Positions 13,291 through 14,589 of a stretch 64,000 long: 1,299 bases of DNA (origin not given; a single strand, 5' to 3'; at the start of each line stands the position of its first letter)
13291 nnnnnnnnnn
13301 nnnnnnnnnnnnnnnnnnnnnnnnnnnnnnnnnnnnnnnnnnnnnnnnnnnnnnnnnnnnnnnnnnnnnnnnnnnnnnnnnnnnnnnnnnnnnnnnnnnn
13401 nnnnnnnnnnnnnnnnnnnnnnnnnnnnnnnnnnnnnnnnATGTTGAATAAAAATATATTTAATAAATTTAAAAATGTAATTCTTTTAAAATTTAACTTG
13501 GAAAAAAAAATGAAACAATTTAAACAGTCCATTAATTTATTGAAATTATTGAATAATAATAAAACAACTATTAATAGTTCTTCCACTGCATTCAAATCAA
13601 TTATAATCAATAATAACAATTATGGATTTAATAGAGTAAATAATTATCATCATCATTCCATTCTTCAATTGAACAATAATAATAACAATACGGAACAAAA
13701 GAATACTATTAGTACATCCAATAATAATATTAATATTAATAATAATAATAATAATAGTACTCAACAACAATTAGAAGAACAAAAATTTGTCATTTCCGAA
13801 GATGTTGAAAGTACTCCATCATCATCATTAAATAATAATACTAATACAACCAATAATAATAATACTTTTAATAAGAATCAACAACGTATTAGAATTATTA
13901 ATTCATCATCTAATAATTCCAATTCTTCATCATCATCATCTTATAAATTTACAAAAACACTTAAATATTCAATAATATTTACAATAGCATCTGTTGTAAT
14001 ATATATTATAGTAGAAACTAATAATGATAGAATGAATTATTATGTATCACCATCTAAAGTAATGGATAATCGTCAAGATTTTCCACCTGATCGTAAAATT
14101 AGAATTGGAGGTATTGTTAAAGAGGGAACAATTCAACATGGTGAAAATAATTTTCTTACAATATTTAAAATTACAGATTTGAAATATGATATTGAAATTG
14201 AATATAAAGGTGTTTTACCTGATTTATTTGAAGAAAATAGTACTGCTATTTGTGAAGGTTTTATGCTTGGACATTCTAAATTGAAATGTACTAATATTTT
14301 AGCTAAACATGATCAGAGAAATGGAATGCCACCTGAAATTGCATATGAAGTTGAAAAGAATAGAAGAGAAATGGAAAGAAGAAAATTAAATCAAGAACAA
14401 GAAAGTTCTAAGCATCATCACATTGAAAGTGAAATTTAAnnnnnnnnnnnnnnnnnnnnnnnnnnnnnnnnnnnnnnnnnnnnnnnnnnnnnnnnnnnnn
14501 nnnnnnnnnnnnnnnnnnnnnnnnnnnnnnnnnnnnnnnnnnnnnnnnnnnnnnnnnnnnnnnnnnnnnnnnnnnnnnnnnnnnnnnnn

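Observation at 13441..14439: Nuclear gene for CcmE (System I cytochrome c maturation) with a non-canonical haem-binding motif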

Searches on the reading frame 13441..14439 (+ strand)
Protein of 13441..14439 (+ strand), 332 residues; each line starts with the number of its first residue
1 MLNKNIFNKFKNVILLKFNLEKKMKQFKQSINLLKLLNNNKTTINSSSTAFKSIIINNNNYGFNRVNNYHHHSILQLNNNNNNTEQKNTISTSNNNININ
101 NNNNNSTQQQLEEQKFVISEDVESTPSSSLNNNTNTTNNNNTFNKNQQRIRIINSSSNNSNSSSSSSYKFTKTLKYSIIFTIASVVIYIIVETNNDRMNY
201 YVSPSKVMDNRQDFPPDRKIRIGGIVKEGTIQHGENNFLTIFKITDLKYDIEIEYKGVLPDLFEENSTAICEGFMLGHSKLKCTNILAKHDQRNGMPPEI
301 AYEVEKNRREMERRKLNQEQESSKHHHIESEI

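Call 4: search_protein_families(library=pfam, proteins=[window:13441-14439:+], max_evalue=0.01)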
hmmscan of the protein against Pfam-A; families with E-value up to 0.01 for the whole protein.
window:13441-14439:+ (332 aa): 1 family
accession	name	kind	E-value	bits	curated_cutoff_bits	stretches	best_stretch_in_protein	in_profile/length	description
PF03100.22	CcmE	-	4.7e-24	85.1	24.6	1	198-293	1-95/99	CcmE domain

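Call 5: search_protein_families(library=ncbifam, proteins=[window:13441-14439:+], max_evalue=0.01)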
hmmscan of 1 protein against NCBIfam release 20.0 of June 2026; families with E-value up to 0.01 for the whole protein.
window:13441-14439:+ (332 aa): 8 families
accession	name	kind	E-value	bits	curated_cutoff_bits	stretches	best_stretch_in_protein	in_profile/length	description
NF009729.0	PRK13254.1-3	equivalog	2.7e-30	105.1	171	1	179-317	15-150/155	cytochrome c maturation protein CcmE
NF009727.0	PRK13254.1-1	equivalog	5.1e-29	100.9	126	1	173-305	9-137/144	cytochrome c maturation protein CcmE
NF009731.0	PRK13254.1-5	equivalog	1.4e-28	99.5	152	1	187-319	22-150/155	cytochrome c maturation protein CcmE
NF009638.0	PRK13165.1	equivalog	1e-23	83.6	186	1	177-320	14-159/161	cytochrome c maturation protein CcmE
NF009637.0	PRK13159.1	equivalog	3.4e-17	62.9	247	1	179-300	15-132/156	cytochrome c maturation protein CcmE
NF009635.0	PRK13150.1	equivalog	1e-14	54.7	264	1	212-314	51-153/159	cytochrome c maturation protein CcmE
NF009728.0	PRK13254.1-2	equivalog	1.5e-13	50.9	221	1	194-310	30-142/153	cytochrome c maturation protein CcmE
NF009730.0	PRK13254.1-4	equivalog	1.6e-11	44.4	310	1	180-305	37-157/165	cytochrome c maturation protein CcmE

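Call 6: search_solved_structures(query=window:13441-14436:+, max_evalue=0.01, show_alignments=3)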
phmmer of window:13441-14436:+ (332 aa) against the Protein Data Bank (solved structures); distinct sequences matched with E-value up to 0.01: 3.
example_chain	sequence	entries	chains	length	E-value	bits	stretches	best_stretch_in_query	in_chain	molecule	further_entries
1sr3_A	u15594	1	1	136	2.3e-16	63.2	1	202-326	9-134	APO-CCME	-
8ce8_E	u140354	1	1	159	2e-15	60.1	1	189-310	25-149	Cytochrome c-type biogenesis protein CcmE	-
1j6q_A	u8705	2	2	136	1.3e-14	57.4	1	195-311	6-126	cytochrome c maturation protein E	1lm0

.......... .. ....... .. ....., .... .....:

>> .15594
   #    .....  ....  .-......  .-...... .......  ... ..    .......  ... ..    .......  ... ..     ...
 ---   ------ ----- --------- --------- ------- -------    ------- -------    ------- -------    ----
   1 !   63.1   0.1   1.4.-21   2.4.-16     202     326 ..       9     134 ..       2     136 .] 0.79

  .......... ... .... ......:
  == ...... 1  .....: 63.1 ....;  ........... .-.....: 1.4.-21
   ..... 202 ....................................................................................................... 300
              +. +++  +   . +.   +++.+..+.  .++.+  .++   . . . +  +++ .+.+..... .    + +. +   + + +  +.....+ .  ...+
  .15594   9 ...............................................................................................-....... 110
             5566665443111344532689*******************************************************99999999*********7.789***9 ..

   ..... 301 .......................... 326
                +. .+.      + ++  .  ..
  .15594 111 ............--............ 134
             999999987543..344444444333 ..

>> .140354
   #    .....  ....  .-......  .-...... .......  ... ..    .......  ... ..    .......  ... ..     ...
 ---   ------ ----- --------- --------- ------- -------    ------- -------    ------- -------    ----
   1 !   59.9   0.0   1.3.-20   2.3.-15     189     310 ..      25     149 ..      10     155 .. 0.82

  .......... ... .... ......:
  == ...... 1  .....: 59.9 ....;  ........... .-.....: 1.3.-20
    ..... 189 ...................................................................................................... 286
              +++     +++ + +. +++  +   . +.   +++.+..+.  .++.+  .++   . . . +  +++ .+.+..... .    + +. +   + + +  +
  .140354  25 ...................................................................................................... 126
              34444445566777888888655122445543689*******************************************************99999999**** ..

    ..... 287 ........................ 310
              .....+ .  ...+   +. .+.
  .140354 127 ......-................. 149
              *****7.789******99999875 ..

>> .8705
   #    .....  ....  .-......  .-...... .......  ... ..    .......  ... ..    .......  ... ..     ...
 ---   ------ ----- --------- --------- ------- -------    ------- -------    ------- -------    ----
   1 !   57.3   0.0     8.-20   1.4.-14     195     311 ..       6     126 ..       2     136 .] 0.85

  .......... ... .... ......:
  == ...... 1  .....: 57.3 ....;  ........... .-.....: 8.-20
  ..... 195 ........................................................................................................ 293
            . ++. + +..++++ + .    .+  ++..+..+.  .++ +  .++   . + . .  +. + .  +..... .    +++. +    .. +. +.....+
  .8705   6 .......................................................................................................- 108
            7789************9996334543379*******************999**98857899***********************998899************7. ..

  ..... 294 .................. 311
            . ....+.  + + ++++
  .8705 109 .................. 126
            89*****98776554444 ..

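Call 12: find_encoding_contigs(protein=window:13441-14436:+, flank=5000, max_places=4)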
Protein window:13441-14436:+ (332 aa): no gene with exactly this product is on record in the collection.
